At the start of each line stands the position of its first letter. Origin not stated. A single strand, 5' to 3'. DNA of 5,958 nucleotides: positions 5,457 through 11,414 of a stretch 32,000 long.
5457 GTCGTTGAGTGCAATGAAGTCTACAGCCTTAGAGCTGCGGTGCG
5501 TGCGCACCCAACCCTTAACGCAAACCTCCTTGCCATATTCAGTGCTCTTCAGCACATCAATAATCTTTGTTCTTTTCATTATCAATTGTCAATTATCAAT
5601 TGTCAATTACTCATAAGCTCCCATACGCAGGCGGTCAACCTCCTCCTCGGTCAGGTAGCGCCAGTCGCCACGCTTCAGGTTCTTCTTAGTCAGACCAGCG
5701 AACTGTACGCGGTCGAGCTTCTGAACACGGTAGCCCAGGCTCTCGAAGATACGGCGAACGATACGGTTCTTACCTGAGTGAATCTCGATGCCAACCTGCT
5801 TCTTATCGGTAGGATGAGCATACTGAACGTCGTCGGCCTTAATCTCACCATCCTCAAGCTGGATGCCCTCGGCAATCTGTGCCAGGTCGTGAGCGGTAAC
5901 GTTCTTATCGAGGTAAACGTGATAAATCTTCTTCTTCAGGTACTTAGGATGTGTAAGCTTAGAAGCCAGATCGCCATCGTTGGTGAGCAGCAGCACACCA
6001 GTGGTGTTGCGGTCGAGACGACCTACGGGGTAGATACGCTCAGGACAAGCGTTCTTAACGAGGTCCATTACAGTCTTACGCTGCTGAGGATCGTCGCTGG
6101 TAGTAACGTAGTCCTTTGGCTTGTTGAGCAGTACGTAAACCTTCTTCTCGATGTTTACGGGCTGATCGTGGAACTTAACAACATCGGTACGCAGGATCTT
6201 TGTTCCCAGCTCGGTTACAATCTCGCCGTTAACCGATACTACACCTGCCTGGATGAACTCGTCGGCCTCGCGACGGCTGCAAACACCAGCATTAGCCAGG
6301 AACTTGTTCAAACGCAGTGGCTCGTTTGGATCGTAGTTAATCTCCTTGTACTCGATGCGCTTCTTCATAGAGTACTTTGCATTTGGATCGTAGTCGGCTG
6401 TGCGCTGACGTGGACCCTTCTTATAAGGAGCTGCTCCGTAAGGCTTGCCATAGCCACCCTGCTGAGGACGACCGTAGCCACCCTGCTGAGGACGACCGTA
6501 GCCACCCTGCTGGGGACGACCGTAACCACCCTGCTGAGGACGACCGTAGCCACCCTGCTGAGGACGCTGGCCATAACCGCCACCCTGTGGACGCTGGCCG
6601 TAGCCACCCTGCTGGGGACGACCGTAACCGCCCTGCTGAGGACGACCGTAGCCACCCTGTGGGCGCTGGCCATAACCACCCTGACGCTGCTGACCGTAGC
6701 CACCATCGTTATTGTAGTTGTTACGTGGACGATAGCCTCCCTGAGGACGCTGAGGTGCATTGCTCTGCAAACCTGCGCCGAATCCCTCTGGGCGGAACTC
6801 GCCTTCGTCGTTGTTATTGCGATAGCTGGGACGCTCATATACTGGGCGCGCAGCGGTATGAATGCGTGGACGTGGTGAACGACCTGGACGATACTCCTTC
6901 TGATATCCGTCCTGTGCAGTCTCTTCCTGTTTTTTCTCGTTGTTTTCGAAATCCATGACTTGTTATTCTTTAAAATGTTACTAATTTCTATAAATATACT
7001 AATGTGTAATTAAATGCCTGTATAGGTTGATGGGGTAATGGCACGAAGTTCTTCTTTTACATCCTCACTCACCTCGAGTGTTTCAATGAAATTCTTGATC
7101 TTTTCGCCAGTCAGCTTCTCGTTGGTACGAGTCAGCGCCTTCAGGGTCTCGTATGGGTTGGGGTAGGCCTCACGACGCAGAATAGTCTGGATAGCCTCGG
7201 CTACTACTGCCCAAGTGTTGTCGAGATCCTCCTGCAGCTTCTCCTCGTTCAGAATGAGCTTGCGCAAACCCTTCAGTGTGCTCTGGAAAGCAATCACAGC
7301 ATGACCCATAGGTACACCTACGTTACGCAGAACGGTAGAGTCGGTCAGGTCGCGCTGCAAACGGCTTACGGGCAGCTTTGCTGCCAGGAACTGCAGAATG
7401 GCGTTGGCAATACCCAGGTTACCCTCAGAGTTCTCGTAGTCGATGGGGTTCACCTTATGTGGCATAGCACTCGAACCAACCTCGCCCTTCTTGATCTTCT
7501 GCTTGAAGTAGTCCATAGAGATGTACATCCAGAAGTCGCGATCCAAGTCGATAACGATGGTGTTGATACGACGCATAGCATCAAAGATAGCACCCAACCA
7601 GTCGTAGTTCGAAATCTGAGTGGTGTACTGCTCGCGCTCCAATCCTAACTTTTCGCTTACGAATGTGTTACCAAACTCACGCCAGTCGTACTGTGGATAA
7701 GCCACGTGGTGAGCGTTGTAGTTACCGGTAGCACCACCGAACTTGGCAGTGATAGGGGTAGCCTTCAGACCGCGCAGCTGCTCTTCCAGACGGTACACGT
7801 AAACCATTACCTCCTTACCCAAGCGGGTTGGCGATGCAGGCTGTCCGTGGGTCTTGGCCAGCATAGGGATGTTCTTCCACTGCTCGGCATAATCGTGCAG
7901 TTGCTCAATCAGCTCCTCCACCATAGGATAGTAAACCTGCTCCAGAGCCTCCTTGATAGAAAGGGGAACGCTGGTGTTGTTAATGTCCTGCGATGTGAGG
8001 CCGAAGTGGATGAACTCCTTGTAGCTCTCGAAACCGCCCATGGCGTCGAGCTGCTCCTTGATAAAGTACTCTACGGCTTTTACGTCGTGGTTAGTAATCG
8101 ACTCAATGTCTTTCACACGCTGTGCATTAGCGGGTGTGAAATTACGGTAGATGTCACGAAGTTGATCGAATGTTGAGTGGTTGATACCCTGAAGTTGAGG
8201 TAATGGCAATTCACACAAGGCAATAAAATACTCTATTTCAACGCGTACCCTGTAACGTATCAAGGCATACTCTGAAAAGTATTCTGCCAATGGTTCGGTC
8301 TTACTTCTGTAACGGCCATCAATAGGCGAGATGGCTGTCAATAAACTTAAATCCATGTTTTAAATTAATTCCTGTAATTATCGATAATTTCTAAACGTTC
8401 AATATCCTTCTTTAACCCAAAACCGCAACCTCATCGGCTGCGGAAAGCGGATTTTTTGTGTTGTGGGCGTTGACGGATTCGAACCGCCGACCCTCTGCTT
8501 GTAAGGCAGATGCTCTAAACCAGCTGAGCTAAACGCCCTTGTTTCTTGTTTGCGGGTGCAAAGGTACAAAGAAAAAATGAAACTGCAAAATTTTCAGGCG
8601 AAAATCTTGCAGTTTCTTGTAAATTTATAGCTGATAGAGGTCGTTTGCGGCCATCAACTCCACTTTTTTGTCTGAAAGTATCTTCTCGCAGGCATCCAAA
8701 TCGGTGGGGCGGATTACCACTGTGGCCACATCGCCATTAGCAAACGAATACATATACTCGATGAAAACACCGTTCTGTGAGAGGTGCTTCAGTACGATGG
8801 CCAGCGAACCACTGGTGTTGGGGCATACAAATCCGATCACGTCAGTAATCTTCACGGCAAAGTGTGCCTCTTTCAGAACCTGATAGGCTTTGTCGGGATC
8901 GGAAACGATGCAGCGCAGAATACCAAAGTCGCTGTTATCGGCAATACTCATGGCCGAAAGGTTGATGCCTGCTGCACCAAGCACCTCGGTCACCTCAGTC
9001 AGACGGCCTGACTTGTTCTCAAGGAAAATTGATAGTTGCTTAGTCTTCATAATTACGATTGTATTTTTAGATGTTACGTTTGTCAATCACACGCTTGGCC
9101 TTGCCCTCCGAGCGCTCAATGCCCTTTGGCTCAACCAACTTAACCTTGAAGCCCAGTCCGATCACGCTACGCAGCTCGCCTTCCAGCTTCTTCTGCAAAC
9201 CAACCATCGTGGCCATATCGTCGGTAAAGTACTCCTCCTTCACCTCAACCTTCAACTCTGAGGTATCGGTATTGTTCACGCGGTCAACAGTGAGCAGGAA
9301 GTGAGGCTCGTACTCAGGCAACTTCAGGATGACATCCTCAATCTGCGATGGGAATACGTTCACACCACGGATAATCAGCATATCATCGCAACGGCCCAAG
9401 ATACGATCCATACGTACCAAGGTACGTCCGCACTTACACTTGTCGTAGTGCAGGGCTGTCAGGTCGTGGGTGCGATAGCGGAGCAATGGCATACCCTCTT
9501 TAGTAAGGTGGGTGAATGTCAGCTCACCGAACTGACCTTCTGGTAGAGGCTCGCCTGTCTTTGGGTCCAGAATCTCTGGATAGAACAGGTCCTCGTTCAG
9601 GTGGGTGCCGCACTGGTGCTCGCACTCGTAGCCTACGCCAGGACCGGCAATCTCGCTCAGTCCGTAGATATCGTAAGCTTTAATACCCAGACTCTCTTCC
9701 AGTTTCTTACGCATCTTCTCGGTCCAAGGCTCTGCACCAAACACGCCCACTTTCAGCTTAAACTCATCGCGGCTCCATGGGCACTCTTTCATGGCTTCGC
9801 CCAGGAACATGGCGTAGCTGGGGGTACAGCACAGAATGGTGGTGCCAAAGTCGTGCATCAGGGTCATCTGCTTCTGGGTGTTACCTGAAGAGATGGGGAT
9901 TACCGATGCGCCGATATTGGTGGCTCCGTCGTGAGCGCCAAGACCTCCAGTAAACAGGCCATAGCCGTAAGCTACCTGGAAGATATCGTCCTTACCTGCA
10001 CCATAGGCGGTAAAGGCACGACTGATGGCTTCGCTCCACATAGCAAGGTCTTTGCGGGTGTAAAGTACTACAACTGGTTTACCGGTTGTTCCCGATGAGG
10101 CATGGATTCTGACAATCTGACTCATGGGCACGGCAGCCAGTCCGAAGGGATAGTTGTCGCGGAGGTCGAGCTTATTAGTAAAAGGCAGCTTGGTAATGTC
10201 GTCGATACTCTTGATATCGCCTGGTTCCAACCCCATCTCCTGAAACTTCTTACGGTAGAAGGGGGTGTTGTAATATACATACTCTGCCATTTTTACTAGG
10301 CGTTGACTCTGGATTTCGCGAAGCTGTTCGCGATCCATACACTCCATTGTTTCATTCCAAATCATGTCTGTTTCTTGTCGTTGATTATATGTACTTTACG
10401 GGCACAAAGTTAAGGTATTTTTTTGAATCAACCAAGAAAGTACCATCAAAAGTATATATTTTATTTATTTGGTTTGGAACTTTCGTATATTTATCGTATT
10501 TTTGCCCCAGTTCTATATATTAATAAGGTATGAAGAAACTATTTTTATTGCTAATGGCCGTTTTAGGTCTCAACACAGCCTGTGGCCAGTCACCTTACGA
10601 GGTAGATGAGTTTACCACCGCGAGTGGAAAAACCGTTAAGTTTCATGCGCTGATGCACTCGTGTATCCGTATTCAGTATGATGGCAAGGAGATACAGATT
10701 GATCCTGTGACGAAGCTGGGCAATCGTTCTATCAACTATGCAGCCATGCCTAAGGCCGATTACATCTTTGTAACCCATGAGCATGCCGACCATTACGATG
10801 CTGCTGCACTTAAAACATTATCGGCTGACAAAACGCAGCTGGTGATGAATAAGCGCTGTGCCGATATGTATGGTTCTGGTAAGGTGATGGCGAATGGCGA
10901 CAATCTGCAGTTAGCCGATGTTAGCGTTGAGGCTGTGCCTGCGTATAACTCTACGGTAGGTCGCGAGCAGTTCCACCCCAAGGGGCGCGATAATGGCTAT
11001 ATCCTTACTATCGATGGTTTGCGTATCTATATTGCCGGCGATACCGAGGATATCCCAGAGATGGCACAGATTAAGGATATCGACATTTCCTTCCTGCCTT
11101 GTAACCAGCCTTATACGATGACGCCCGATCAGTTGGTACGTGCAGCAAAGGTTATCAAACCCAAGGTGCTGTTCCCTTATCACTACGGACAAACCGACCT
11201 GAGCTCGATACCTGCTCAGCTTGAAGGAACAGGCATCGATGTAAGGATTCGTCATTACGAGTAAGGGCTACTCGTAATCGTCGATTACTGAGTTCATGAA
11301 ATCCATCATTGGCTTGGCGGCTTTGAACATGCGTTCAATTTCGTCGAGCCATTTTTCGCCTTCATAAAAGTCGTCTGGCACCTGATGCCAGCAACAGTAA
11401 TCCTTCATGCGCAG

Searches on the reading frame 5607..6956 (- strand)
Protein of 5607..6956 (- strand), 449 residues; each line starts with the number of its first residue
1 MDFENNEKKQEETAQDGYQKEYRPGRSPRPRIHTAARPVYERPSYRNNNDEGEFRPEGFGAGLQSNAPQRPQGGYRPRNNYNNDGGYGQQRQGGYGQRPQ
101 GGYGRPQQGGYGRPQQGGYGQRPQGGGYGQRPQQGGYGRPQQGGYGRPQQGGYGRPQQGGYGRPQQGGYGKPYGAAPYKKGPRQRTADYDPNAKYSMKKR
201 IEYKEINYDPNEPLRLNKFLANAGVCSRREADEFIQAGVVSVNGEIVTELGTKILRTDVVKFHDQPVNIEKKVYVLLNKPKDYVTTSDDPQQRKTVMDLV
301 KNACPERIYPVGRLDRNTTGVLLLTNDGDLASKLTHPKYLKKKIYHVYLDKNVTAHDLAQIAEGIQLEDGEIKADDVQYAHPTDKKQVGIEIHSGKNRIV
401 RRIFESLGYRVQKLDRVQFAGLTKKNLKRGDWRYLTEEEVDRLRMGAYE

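Call 93: search_protein_families(library=pfam, proteins=[window:5607-6956:-], max_evalue=0.00001)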
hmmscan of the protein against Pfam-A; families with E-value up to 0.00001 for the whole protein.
window:5607-6956:- (449 aa): 4 families
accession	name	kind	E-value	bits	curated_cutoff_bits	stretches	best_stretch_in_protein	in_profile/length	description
PF00849.27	PseudoU_synth_2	-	1.3e-20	74.6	26.8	1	274-405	2-151/152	RNA pseudouridylate synthase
PF01479.30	S4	-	6.9e-12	45.3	22.8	1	214-260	1-48/48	S4 domain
PF13275.11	S4_2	-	2.7e-07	30.8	24.6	1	212-269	6-64/65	S4 domain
PF03991.18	Prion_octapep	-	1.8e-06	28.3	32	0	141-175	3-38/46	Copper binding octapeptide repeat region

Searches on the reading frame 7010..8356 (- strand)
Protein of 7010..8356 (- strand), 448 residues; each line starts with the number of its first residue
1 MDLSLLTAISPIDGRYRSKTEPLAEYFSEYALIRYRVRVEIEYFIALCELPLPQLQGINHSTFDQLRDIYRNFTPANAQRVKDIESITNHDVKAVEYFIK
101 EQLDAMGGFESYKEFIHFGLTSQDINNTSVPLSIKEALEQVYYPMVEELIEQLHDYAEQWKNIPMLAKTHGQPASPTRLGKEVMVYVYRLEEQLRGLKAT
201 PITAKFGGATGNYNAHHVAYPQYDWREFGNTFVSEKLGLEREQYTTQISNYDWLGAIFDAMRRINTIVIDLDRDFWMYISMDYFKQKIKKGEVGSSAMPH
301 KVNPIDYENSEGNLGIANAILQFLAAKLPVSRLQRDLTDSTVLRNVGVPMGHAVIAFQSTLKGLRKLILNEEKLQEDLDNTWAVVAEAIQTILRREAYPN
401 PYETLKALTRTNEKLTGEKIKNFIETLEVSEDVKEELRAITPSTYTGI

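Call 93: search_protein_families(library=pfam, proteins=[window:7010-8356:-], max_evalue=0.00001)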
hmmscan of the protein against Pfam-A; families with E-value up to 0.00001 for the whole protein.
window:7010-8356:- (448 aa): 2 families
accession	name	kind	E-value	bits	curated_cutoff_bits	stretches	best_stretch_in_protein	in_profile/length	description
PF08328.16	ASL_C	-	1.6e-49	167.2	35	1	331-446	1-115/115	Adenylosuccinate lyase C-terminal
PF00206.25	Lyase_1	-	5.4e-49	167.7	27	1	14-312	1-305/312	Lyase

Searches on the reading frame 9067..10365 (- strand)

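Call 8: search_protein_families(library=pfam, proteins=[window:9067-10365:-])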
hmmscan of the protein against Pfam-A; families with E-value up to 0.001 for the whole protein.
window:9067-10365:- (432 aa): 3 families
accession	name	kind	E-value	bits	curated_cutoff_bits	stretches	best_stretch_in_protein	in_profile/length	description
PF14535.12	AMP-binding_C_2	-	1.9e-30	105.4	25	1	334-430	1-96/96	AMP-binding enzyme C-terminal domain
PF00501.34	AMP-binding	-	1e-14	54.6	29.9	1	79-284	159-374/384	AMP-binding enzyme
PF04443.18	LuxE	-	0.00067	19.1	24.9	0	230-327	280-375/391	Acyl-protein synthetase, LuxE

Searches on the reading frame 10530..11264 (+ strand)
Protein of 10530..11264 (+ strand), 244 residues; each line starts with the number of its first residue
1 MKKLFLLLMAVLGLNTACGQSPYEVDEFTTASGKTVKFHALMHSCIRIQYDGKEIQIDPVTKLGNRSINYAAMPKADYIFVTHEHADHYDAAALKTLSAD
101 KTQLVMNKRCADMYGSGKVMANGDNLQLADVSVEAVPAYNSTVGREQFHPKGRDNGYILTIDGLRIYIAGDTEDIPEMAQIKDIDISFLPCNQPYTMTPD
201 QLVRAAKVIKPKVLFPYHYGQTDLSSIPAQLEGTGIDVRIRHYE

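Call 8: search_protein_families(library=pfam, proteins=[window:10530-11264:+])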
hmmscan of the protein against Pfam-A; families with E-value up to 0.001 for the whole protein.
window:10530-11264:+ (244 aa): 2 families
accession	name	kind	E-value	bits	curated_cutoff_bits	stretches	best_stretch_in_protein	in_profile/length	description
PF13483.12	Lactamase_B_3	-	1.8e-25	90.3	24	1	41-218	5-160/160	Beta-lactamase superfamily domain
PF12706.13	Lactamase_B_2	-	8.9e-18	65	27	1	56-219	4-200/200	Beta-lactamase superfamily domain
